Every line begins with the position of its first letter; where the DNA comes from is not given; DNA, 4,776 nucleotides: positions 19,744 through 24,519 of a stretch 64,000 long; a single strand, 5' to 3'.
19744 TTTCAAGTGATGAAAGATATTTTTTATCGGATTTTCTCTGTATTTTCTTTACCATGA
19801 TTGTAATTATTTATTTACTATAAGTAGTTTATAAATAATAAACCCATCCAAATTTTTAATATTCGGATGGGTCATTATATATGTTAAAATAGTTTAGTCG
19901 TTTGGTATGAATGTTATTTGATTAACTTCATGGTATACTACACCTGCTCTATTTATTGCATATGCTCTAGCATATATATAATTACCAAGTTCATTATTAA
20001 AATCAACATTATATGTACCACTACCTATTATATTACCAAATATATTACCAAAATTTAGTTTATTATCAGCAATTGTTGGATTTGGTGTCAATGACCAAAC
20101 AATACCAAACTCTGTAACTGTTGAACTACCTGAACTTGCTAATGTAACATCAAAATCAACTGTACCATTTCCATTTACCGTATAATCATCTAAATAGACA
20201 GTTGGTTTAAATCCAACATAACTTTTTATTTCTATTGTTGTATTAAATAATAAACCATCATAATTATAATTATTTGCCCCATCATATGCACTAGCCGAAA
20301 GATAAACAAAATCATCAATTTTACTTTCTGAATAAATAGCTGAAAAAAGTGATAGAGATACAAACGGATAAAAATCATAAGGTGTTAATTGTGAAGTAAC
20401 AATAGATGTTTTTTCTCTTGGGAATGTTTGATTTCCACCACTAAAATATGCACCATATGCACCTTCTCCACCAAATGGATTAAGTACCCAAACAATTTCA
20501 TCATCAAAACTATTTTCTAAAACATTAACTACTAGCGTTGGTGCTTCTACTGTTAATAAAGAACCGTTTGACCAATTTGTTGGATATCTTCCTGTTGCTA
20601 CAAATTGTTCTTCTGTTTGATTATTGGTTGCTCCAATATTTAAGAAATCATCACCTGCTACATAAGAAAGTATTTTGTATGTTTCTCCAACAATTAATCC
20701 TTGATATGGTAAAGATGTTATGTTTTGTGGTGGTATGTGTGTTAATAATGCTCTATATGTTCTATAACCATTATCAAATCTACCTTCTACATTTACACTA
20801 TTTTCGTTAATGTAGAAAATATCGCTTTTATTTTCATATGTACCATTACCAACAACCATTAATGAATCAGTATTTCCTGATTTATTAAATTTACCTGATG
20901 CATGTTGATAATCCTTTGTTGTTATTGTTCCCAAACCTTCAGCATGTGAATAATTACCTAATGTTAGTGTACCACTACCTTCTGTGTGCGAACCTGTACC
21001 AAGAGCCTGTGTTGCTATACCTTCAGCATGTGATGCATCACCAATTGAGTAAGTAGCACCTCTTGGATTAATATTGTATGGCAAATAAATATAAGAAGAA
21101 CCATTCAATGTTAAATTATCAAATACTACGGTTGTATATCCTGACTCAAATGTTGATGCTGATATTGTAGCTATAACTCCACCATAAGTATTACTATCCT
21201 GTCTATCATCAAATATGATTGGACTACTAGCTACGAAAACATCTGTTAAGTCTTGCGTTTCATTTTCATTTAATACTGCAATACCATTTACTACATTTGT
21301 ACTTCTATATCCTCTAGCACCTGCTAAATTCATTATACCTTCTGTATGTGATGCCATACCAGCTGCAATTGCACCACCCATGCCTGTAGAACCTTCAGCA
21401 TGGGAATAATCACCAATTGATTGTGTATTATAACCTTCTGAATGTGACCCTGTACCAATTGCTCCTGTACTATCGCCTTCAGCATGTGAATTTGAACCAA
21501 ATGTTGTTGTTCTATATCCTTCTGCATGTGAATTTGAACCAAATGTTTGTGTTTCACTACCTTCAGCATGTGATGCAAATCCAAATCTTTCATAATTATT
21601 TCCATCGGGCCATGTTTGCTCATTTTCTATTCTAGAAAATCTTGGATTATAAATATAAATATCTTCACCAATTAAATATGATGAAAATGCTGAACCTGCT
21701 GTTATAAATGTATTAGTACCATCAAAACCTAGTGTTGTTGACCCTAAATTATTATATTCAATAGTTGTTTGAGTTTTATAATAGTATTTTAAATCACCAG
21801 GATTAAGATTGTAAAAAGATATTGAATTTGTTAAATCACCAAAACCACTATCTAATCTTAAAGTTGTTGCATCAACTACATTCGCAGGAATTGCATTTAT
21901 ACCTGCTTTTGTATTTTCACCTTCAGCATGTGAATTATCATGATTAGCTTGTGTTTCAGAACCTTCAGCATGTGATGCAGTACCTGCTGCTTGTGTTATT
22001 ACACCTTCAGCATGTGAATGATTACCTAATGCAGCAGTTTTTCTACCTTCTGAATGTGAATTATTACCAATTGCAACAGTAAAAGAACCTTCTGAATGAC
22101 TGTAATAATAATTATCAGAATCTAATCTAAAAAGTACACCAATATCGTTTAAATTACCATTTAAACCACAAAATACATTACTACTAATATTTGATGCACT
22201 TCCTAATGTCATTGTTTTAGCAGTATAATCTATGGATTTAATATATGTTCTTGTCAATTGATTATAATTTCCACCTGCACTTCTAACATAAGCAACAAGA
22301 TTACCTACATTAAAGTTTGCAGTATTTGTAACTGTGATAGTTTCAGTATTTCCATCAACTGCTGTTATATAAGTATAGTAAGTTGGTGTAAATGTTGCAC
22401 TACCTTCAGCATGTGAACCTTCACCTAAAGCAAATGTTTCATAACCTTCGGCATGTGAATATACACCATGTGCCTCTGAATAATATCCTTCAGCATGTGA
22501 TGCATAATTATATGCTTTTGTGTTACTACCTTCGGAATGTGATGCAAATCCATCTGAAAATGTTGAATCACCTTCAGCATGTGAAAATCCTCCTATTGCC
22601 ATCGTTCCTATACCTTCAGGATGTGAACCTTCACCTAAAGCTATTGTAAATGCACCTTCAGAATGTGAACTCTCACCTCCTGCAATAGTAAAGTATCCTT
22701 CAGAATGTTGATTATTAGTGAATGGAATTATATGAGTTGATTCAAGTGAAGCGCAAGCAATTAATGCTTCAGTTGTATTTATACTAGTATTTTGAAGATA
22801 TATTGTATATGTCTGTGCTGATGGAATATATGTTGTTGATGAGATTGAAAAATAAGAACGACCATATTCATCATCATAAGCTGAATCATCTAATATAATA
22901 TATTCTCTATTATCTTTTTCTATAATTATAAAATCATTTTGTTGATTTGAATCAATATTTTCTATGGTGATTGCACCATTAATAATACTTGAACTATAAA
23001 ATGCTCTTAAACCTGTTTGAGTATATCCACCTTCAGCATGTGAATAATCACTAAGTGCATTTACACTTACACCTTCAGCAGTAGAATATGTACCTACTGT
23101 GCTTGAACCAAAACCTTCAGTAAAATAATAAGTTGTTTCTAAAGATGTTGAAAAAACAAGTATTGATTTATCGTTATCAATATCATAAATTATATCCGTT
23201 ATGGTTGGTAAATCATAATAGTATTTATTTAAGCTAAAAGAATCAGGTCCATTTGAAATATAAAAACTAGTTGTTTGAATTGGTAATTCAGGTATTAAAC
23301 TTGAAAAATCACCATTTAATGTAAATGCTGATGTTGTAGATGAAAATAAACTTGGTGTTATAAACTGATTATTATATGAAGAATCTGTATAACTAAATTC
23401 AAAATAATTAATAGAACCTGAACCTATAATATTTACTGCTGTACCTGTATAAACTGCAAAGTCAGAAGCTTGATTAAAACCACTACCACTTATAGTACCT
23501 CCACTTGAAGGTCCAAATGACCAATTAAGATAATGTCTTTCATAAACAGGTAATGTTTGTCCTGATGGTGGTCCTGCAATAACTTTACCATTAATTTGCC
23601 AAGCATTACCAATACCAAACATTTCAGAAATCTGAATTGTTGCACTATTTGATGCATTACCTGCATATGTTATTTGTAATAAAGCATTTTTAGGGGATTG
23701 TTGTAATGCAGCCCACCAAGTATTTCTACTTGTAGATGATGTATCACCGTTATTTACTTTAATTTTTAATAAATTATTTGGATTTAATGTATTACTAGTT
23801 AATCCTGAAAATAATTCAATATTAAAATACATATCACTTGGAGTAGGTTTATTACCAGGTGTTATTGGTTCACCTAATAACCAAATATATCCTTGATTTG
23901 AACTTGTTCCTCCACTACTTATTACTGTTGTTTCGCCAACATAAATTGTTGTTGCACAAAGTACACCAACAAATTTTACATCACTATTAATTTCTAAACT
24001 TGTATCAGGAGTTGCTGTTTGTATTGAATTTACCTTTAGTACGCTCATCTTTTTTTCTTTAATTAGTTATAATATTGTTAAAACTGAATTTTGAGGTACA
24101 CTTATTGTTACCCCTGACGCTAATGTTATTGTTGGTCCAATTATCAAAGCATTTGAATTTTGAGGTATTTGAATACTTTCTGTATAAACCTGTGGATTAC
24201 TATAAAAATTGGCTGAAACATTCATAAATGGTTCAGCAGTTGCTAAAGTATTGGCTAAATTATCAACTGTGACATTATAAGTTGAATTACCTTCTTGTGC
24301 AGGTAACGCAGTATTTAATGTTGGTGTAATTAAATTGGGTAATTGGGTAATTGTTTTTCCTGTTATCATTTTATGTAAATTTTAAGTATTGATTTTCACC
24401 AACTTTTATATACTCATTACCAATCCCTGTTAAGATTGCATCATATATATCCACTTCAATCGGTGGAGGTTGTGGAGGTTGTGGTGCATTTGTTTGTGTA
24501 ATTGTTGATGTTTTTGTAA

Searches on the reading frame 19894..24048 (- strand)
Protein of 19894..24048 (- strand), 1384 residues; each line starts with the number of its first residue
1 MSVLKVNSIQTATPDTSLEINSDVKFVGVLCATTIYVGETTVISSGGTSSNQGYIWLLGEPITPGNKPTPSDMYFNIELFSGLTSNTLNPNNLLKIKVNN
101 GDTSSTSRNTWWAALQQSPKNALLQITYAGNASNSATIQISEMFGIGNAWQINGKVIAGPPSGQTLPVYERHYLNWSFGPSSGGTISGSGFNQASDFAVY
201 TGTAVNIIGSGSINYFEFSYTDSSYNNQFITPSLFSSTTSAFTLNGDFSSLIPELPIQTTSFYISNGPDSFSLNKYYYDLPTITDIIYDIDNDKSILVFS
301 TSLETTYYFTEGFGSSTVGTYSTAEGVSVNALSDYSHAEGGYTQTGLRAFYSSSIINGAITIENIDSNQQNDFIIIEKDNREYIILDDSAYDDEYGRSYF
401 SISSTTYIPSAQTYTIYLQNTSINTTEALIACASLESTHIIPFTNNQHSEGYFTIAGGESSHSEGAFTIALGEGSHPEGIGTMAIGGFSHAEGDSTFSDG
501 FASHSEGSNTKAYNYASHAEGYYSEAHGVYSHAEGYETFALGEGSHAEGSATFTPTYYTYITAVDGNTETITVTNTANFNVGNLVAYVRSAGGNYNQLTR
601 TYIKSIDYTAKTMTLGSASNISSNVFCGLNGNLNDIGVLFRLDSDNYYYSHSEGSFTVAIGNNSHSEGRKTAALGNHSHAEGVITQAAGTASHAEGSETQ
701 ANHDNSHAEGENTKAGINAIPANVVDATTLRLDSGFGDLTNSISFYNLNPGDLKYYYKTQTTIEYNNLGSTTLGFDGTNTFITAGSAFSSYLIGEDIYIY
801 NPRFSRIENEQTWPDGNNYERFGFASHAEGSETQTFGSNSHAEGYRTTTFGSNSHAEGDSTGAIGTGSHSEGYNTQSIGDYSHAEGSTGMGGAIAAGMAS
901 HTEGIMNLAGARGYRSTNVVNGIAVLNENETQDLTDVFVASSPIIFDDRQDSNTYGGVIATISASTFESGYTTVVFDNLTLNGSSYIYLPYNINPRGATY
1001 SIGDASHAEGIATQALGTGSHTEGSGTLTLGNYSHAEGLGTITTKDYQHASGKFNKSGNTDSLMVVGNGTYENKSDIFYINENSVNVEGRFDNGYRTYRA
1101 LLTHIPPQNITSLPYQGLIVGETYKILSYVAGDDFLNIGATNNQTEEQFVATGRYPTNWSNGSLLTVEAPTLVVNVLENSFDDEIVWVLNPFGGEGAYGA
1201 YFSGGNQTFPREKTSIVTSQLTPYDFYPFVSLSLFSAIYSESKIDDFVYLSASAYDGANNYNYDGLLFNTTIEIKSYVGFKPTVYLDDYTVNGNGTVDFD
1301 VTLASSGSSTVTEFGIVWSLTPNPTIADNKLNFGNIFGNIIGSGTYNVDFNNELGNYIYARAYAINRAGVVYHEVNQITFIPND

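Call 5: search_protein_families(library=phrogs, proteins=[window:19894-24048:-], max_evalue=0.01)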
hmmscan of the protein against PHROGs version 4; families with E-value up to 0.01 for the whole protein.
window:19894-24048:- (1384 aa): 1 family
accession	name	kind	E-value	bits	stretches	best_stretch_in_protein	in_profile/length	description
phrog_25468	-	unknown function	1.2e-49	170.6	5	475-553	92-170/528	-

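Call 25: search_protein_families(library=pfam, proteins=[window:19894-24048:-], max_evalue=0.001)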
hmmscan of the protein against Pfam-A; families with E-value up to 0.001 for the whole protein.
window:19894-24048:- (1384 aa): 0 families

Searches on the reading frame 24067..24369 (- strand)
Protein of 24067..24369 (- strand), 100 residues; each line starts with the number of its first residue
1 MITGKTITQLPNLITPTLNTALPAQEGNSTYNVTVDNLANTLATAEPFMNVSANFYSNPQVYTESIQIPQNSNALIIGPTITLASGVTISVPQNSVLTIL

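Call 5: search_protein_families(library=phrogs, proteins=[window:24067-24369:-], max_evalue=0.01)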
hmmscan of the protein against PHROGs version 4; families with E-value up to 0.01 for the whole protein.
window:24067-24369:- (100 aa): 1 family
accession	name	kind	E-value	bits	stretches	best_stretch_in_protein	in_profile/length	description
phrog_18671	-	unknown function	1.4e-07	32.6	1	33-99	123-190/197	-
